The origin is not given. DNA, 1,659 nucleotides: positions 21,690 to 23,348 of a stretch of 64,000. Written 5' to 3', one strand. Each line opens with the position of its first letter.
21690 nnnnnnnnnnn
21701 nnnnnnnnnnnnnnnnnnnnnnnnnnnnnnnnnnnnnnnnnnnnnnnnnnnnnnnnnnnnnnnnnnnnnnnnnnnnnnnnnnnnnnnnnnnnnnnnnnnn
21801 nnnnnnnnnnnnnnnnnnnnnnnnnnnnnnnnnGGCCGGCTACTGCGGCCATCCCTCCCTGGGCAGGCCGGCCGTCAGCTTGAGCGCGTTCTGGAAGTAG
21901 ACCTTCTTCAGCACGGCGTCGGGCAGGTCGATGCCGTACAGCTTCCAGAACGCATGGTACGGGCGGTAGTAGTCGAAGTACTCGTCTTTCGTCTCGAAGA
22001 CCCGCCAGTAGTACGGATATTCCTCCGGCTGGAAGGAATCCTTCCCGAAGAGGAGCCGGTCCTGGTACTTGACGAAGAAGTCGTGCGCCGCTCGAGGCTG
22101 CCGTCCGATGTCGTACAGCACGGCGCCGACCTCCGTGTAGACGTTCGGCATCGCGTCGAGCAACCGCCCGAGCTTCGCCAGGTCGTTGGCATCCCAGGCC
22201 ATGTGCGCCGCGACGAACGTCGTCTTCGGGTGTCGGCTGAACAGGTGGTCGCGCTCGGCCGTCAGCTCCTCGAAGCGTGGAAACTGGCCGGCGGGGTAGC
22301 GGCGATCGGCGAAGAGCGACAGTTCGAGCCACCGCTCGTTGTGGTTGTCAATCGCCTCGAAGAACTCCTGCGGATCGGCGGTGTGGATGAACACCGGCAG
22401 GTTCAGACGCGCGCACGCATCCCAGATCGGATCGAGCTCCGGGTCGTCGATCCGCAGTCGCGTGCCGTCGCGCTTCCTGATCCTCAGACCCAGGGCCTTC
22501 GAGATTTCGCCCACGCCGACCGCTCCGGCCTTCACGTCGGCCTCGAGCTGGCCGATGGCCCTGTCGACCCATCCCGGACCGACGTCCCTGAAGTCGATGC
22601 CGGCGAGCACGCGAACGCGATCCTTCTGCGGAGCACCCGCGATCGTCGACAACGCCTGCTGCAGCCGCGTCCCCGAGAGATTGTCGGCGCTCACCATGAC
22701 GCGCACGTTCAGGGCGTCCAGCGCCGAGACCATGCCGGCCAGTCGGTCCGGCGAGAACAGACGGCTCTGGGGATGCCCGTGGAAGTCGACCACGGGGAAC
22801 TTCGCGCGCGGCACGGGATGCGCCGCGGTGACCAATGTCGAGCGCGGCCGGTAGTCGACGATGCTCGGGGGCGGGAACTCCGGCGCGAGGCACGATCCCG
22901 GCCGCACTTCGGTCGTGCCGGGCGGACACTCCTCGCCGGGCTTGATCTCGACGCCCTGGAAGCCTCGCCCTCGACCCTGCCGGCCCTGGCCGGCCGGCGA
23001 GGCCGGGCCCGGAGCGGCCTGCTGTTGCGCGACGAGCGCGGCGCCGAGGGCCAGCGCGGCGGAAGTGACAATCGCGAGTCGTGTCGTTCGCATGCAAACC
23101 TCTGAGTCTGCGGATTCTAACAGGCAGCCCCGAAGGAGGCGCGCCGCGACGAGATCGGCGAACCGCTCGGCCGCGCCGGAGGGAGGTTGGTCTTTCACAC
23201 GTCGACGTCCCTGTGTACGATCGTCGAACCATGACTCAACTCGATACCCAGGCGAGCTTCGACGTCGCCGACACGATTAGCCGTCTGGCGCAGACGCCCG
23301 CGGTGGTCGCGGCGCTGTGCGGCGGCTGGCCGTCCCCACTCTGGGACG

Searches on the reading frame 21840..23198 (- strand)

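Call 12: search_protein_families(library=pfam, proteins=[window:21840-23198:-], max_evalue=0.01)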
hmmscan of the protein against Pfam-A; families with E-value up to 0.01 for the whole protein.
window:21840-23198:- (452 aa): 1 family
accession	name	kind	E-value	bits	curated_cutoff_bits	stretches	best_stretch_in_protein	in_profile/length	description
PF04909.20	Amidohydro_2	-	1e-18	68.6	26.4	1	205-441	85-286/289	Amidohydrolase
